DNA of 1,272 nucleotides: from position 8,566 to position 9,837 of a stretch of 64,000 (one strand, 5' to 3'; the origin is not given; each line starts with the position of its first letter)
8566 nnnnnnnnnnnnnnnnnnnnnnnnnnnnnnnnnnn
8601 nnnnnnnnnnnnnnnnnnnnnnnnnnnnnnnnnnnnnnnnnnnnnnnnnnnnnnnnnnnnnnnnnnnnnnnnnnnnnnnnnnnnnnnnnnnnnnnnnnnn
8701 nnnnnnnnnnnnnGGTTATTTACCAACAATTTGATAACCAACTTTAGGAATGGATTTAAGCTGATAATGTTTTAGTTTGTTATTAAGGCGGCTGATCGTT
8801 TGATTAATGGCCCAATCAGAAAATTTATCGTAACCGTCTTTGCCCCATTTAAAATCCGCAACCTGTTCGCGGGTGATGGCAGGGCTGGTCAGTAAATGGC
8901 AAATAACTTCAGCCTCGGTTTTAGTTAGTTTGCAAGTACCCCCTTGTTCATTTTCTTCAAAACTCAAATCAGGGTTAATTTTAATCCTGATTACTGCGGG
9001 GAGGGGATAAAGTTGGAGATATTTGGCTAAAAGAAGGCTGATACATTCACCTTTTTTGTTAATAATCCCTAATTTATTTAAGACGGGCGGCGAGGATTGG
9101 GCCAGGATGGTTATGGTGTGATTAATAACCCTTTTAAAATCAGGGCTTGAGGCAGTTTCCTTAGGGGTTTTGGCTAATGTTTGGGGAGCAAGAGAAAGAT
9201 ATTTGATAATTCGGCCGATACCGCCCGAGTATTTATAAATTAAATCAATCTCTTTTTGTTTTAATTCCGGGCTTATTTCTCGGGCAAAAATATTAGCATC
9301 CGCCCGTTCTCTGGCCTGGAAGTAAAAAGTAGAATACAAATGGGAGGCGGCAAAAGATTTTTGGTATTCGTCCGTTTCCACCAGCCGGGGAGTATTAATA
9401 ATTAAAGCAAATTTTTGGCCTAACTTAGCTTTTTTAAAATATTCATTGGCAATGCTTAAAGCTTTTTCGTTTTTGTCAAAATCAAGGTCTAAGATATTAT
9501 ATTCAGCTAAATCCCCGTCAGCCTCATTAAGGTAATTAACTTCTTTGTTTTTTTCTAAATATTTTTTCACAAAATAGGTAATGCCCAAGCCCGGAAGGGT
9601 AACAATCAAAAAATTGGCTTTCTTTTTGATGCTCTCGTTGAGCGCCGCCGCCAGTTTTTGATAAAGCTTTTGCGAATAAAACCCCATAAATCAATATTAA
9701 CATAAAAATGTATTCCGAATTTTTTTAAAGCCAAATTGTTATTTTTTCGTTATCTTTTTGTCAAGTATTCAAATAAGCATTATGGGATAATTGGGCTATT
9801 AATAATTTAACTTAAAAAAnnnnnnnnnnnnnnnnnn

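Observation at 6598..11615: Operon ATPase-wHTH regulator -> HprK/P-like P-loop kinase -> hypothetical, divergent from a Tat-secreted 517-aa protein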

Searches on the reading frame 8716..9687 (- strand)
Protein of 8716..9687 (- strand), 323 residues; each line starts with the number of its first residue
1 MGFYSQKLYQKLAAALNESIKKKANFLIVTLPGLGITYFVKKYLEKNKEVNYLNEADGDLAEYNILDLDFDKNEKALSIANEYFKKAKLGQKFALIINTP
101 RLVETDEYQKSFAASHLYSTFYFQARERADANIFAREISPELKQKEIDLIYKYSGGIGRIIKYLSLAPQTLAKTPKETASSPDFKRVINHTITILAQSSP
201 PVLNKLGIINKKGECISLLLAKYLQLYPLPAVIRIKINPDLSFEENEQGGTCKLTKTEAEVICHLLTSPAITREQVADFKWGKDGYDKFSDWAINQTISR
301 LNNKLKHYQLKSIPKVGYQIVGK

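Call 3: search_protein_families(library=pfam, proteins=[window:8716-9687:-], max_evalue=1)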
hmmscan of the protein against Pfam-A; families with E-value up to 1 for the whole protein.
window:8716-9687:- (323 aa): 1 family
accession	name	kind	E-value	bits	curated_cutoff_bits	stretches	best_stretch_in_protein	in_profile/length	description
PF21837.1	DUF6896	-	0.058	13.9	27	1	273-312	62-102/128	Domain of unknown function (DUF6896)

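Call 4: search_protein_families(library=ncbifam, proteins=[window:8716-9687:-], max_evalue=1)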
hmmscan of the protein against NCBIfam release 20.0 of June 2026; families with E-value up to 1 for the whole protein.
window:8716-9687:- (323 aa): 3 families
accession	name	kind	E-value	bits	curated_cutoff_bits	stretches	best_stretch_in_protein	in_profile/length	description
NF053854.1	RespRegPhoBBctds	equivalog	0.0023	17.3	270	1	249-318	151-220/225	two-component system response regulator PhoB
TIGR03015.1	pepcterm_ATPase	hypoth_equivalog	0.03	13.8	324.5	0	139-164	213-238/269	XrtA/PEP-CTERM system-associated ATPase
NF041209.1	resp_regPieR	equivalog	0.059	13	450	0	254-319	158-226/231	two component system response regulator PieR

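Call 9: search_solved_structures(query=window:8716-9687:-, max_evalue=10, show_alignments=2)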
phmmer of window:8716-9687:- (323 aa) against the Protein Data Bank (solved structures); distinct sequences matched with E-value up to 10: 6.
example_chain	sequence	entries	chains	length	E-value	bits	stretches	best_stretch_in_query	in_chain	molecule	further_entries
8b4c_D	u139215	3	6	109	0.0023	20.6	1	251-322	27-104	Cholera toxin transcriptional activator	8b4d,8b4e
8b4b_W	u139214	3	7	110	0.0024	20.6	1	251-322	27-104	Cholera toxin transcriptional activator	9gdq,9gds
5za3_A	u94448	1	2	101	0.0036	20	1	235-307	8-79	DNA-binding response regulator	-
7nmb_A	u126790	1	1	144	0.0048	19.5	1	251-322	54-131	Cholera toxin transcriptional activator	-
6cqg_A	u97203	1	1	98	0.015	18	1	236-306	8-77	DNA-binding response regulator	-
2hwv_A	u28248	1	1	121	0.53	12.8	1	235-306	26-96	DNA-binding response regulator VicR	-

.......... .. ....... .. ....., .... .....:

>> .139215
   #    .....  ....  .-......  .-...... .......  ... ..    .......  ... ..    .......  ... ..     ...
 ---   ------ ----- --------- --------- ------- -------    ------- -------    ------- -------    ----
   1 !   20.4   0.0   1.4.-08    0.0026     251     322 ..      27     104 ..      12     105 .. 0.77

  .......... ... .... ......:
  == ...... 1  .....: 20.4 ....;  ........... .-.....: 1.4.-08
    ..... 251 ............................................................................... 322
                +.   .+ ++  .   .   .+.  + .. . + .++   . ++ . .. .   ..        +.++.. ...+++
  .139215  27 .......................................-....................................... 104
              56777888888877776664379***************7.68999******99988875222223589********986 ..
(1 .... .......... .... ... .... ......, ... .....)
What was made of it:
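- On OmpR/PhoB winged-helix DNA-binding domain (Trans_reg_C): The window protein alone is weak (ToxR E 0.0023, call 9; PhoB E 0.0023, call 4).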

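Call 20: find_homologous_proteins(query=window:8716-9687:-, max_evalue=0.001)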
Query window:8716-9687:- (323 aa): 18 proteins with E <= 0.001 among 2878 candidates.
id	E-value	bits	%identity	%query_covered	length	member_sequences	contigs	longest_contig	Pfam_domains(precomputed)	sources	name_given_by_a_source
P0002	3.4e-209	711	100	100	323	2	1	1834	-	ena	-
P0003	9.9e-99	349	50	99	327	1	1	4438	-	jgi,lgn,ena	-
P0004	1.1e-78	283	43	99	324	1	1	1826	-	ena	-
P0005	9.6e-78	280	46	98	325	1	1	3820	-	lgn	-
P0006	1.1e-75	273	42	100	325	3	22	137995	-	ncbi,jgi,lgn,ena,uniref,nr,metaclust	ncbi:hypothetical protein A2715_01100 [Candidatus Woesebacteria bacterium RIFCSPHIGHO2_01_FULL_39_32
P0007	5.5e-74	267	43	100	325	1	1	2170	-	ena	-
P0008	6.3e-72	261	41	100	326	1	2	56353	-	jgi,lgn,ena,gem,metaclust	metaclust:\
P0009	8.9e-72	260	45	99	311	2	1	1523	PF00486.35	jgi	-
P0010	1.1e-71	260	46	100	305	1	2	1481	PF00486.35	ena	-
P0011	3.2e-70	255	40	100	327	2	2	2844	PF00486.35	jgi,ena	-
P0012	6.0e-70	254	40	99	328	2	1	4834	-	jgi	jgi:hypothetical protein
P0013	7.0e-70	254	40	100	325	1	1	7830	PF00486.35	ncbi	-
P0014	4.6e-61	225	38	98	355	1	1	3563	-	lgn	-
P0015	3.2e-60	222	40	98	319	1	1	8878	PF00486.35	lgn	-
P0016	5.2e-58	215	38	99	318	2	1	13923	-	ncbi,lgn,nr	ncbi:MAG: hypothetical protein G01um101416_958 [Microgenomates group bacterium Gr01-1014_16]|nr:MAG:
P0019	1.9e-44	170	35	99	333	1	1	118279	-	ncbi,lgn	-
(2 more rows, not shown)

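Call 22: find_encoding_contigs(protein=P0006, flank=6000, max_places=3)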
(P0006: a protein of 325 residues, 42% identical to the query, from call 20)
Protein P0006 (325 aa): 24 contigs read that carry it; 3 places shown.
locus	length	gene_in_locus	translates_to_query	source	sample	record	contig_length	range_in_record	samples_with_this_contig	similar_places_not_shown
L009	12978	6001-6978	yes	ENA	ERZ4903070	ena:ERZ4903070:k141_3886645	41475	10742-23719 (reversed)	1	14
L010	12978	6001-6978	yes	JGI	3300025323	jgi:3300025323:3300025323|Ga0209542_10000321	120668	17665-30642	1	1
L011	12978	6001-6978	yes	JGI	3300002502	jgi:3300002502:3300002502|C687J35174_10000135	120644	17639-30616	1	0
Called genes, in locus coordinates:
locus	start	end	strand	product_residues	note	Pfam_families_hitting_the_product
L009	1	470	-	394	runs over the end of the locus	PF13231:PMT_2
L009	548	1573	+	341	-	PF00274:Glycolytic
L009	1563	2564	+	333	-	PF00294:PfkB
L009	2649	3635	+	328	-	PF00389:2-Hacid_dh, PF03446:NAD_binding_2 (faint), PF02826:2-Hacid_dh_C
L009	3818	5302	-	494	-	-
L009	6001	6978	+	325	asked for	-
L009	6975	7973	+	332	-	-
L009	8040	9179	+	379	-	PF13354:Beta-lactamase2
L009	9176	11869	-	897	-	PF00912:Transgly, PF00905:Transpeptidase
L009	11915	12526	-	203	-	PF18933:PsbP_2 (weak)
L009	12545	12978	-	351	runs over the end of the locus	-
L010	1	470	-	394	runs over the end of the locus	PF13231:PMT_2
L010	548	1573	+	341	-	PF00274:Glycolytic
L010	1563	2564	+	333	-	PF00294:PfkB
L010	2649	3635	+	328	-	PF00389:2-Hacid_dh, PF03446:NAD_binding_2 (faint), PF02826:2-Hacid_dh_C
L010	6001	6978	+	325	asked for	-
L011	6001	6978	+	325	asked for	-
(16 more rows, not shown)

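Call 23: find_encoding_contigs(protein=P0008, flank=6000, max_places=2)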
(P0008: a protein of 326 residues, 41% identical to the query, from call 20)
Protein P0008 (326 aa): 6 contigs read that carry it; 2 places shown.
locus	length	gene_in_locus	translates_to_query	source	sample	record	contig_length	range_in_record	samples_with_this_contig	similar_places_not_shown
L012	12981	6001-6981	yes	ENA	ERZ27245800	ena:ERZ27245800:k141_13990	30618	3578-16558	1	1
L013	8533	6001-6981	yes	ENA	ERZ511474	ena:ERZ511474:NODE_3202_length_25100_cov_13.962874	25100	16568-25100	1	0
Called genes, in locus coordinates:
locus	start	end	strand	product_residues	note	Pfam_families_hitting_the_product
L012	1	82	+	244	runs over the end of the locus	PF00535:Glycos_transf_2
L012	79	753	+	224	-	PF13489:Methyltransf_23 (weak), PF08241:Methyltransf_11, PF08242:Methyltransf_12, PF13649:Methyltransf_25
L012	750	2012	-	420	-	PF08421:Methyltransf_13, PF02353:CMAS (faint), PF13489:Methyltransf_23, PF13649:Methyltransf_25, PF13847:Methyltransf_31, PF08241:Methyltransf_11 (weak), PF08242:Methyltransf_12, PF08484:Methyltransf_14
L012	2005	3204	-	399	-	PF12704:MacB_PCD, PF02687:FtsX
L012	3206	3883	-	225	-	PF00005:ABC_tran, PF02463:SMC_N (weak), PF13304:AAA_21 (faint)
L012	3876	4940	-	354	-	PF25917:BSH_RND (weak), PF25940:LcnD_C (weak), PF25990:Beta-barrel_YknX (weak)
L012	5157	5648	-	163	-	-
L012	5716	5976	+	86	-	-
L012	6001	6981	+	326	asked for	-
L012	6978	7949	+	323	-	-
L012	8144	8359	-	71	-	-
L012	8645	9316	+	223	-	PF01509:TruB_N, PF16198:TruB_C_2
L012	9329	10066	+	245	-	PF02673:BacA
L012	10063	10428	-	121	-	PF01219:DAGK_prokar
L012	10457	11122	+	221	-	PF03734:YkuD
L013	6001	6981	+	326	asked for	-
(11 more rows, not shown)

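Call 24: find_encoding_contigs(protein=P0019, flank=6000, max_places=2)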
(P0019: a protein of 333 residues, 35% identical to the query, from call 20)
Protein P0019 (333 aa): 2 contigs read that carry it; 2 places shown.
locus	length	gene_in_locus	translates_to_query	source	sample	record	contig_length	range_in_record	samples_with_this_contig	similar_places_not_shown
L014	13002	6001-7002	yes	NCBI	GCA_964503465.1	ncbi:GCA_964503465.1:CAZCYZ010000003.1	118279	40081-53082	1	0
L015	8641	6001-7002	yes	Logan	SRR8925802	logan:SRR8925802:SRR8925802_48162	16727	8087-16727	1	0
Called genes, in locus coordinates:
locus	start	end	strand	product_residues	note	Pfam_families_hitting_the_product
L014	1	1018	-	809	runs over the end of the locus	PF26449:DUF8128, PF02534:T4SS-DNA_transf (faint), PF01935:DUF87 (weak), PF10412:TrwB_AAD_bind (weak)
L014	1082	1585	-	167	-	-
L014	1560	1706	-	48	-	-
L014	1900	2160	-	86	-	-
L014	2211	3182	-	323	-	-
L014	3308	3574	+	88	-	PF12728:HTH_17, PF13411:MerR_1, PF00376:MerR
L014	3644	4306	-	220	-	-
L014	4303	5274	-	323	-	PF06068:TIP49 (faint), PF05496:RuvB_N, PF00004:AAA, PF07728:AAA_5, PF17864:AAA_lid_4, PF05491:WHD_RuvB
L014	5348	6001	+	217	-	-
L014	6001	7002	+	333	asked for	-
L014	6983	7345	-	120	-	-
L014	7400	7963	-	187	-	PF01330:RuvA_N, PF00633:HHH (faint), PF14520:HHH_5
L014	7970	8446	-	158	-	PF10050:DUF2284 (faint)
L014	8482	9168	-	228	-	-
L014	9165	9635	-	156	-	PF02075:RuvC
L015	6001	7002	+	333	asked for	-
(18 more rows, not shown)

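Call 32: find_related_loci(query=A2, collection=genome_contigs, flank=6000)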
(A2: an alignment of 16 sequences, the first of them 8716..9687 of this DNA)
Query A2 (323 aa) in genome_contigs; peptide patterns used: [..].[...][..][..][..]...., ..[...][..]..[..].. (x = any residue, [..] = any of these).
36 stretches matched a pattern; 25 encode a relative of the query (tblastn E <= 1e-3); 25 distinct loci.
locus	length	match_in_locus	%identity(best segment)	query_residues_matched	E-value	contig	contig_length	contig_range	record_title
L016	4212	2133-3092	44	1-320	2e-79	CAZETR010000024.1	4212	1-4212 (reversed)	MAG TPA_asm: uncultured Gammaproteobacteria bacterium isolate binchicken_co203_46 genome assembly, contig: k141_4012197,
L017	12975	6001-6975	42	1-323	8e-78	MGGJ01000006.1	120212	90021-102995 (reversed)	MAG: Candidatus Woesebacteria bacterium RIFCSPHIGHO2_01_FULL_39_32 rifcsphigho2_01_scaffold_159, whole genome shotgun se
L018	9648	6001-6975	38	1-323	3e-70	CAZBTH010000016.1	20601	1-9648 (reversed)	MAG TPA_asm: uncultured Gammaproteobacteria bacterium isolate SRP062349_co2_276 genome assembly, contig: NODE_1406_lengt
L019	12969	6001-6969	39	1-321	6e-68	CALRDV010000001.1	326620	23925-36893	MAG: Patescibacteria group bacterium isolate MsH-01oct19-133 genome assembly, contig: MsH-01oct19-C10, whole genome shot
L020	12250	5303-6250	38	1-321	3e-65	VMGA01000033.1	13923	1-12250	MAG: Microgenomates group bacterium Gr01-1014_16 G01um101416_scaffold_3463, whole genome shotgun sequence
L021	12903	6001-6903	36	1-320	5e-55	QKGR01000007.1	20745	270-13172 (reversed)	MAG: Candidatus Shapirobacteria bacterium isolate SZUA-533 scaffold_6547, whole genome shotgun sequence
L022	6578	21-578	48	134-320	4e-54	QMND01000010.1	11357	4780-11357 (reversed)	MAG: Candidatus Shapirobacteria bacterium isolate B61_G2 B61_Guay2_scaffold_01555, whole genome shotgun sequence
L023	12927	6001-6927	38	1-320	1e-52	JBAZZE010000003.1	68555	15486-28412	MAG: Candidatus Shapirobacteria bacterium isolate SO_2017_GW1_99 NODE_2292_length_68555_cov_2.241071_OW334_2017, whole g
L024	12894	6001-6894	34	9-320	1e-50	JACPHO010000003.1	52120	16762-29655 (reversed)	MAG: Candidatus Shapirobacteria bacterium isolate NC_groundwater_416_Ag_B-0.1um_40_33 GD18-4_B1_scaffold_380691, whole g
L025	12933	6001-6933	34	1-321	7e-50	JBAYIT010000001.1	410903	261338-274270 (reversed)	MAG: Candidatus Shapirobacteria bacterium isolate SO_2016_GW1_37 scaffold00019_OW334_2016, whole genome shotgun sequence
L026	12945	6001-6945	32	4-321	1e-48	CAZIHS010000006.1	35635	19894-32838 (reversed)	MAG TPA_asm: uncultured Gammaproteobacteria bacterium isolate binchicken_co16_148 genome assembly, contig: NODE_1991_len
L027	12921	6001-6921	36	1-321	9e-48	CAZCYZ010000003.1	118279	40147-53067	MAG TPA_asm: uncultured Gammaproteobacteria bacterium isolate SRP192927_co7_728 genome assembly, contig: NODE_155_length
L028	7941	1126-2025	33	9-323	2e-46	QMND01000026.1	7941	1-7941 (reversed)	MAG: Candidatus Shapirobacteria bacterium isolate B61_G2 B61_Guay2_scaffold_03908, whole genome shotgun sequence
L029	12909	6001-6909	31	9-321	7e-45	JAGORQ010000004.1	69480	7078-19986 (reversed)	Candidatus Shapirobacteria bacterium isolate Gw_Eff_bin_278 Gw_Eff_530_length_69480_cov_4.777472, whole genome shotgun s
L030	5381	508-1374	31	1-318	7e-42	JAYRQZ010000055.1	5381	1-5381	MAG: Candidatus Woesebacteria bacterium isolate XM1_ASGE3bin.17 k141_339618, whole genome shotgun sequence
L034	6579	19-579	30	130-320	1e-22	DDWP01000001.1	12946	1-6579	MAG TPA_asm: Candidatus Shapirobacteria bacterium UBA2283 UBA2283_contig_16301, whole genome shotgun sequence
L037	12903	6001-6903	30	1-320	2e-39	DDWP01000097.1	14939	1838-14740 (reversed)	MAG TPA_asm: Candidatus Shapirobacteria bacterium UBA2283 UBA2283_contig_13426, whole genome shotgun sequence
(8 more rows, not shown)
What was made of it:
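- Two copies occur in some genomes: QMND01 (L022, L028) and DDWP01 (L034, L037) (call 32).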

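Call 41: search_solved_structures(query=A2, max_evalue=10, show_alignments=0)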
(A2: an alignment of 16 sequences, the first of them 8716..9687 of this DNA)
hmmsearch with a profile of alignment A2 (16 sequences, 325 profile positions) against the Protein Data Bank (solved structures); distinct sequences matched with E-value up to 10: 16.
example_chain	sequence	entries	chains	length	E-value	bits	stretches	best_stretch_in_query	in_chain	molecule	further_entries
8b4c_D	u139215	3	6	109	0.0088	18.6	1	248-324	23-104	Cholera toxin transcriptional activator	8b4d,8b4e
8b4b_W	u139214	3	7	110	0.009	18.6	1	248-324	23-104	Cholera toxin transcriptional activator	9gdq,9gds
6cqg_A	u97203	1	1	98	0.01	18.4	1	251-309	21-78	DNA-binding response regulator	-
4ixa_A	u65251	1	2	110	0.015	17.8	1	259-323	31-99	Response regulator SaeR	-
7e1d_B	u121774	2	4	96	0.016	17.8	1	254-323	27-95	DNA-binding response regulator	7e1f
7nmb_A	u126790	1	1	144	0.018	17.6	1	248-324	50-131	Cholera toxin transcriptional activator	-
7e92_A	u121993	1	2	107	0.019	17.5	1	254-323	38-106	DNA-binding response regulator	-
7cx5_A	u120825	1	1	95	0.043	16.3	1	252-323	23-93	Transcriptional regulatory protein CssR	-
1kgs_A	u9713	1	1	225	0.059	15.9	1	252-320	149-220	DNA BINDING RESPONSE REGULATOR D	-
7e1b_A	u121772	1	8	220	0.096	15.2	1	254-323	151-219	DNA-binding response regulator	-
5u8m_A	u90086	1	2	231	0.16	14.5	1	252-323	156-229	Response regulator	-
5u8k_A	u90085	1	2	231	0.16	14.5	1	252-323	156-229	Response regulator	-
5vfa_A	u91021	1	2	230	0.16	14.5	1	252-323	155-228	Response regulator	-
3t72_A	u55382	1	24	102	1.2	11.6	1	258-323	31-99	Phosphate regulon transcriptional regulatory protein phoB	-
1qqi_A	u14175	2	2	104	1.2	11.6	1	258-323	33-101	PHOSPHATE REGULON TRANSCRIPTIONAL REGULATORY PROTEIN PHOB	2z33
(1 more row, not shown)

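Call 42: search_protein_families(library=pfam, alignment_id=A2, max_evalue=0.1)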
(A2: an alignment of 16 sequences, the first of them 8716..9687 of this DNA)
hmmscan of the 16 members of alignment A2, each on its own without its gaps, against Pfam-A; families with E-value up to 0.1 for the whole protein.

A. member 1, window:8716-9687:- (323 aa): 1 family
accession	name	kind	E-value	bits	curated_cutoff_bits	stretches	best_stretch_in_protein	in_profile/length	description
PF21837.1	DUF6896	-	0.058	13.9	27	0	273-312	62-102/128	Domain of unknown function (DUF6896)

B. families by the number of members that match (of 16 scanned): 9 families
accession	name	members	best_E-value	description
PF00486.34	Trans_reg_C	11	4.3e-07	Transcriptional regulatory protein, C terminal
PF08279.18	HTH_11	3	0.0061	HTH domain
PF19266.4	CIS_tube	2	0.018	Contractile injection system tube protein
PF09156.16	Anthrax-tox_M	1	0.00074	Anthrax toxin lethal factor, middle domain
PF21837.1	DUF6896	1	0.058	Domain of unknown function (DUF6896)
PF01418.23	HTH_6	1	0.061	Helix-turn-helix domain, rpiR family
PF21983.2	NikA-like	1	0.065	Mobilization protein NikA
PF10890.13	Cyt_b-c1_8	1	0.066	Cytochrome b-c1 complex subunit 8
PF25325.1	EF-hand_EFHB_C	1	0.093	EFHB C-terminal EF-hand domain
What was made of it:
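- On OmpR/PhoB winged-helix DNA-binding domain (Trans_reg_C): Eleven of 16 family members hit PF00486, best E 4.3e-7 (call 42).
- Checked: Eleven of 16 family members hit PF00486 (call 42).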

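Call 79: find_encoding_contigs(protein=P0003, flank=3000, max_places=1)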
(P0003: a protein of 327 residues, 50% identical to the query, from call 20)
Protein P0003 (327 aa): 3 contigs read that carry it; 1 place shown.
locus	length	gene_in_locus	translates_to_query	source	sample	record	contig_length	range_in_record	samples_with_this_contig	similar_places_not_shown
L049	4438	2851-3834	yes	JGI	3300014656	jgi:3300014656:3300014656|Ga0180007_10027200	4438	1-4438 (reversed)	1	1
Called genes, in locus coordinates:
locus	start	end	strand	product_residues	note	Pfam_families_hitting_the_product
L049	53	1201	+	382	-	PF01637:ATPase_2 (weak), PF13173:AAA_14, PF13635:DUF4143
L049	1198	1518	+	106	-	PF12647:RNHCP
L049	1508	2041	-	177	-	-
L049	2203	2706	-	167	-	-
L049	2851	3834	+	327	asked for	-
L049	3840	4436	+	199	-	?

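Call 80: find_encoding_contigs(protein=P0015, flank=3000, max_places=1)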
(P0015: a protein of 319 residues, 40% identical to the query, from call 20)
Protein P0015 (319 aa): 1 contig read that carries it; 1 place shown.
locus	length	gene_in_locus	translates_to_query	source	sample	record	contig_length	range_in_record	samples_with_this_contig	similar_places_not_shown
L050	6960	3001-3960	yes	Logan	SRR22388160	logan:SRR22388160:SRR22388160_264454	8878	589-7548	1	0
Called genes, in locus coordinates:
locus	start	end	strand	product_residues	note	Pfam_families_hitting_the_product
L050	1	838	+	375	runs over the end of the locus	PF13439:Glyco_transf_4, PF00534:Glycos_transf_1, PF13692:Glyco_trans_1_4, PF13524:Glyco_trans_1_2, PF20706:GT4-conflict (faint)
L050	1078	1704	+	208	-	PF08843:AbiEii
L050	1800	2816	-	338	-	-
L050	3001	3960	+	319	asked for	PF00486:Trans_reg_C (faint)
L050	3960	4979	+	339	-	-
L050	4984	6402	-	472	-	-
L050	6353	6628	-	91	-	-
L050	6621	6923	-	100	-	-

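Call 83: search_protein_families(library=padloc, proteins=[window:8716-9687:-], max_evalue=0.1)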
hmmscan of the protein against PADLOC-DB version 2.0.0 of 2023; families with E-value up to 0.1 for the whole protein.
window:8716-9687:- (323 aa): 1 family
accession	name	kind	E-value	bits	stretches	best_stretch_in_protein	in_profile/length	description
PDLC01820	CARF2--CARF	-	0.0051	14.6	1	4-77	30-104/205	-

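Call 84: search_protein_families(library=phrogs, proteins=[window:8716-9687:-], max_evalue=0.1)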
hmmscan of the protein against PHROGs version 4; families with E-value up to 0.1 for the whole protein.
window:8716-9687:- (323 aa): 1 family
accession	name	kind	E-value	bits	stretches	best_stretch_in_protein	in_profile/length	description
phrog_731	-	unknown function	0.0076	16.6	1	244-308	143-207/227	-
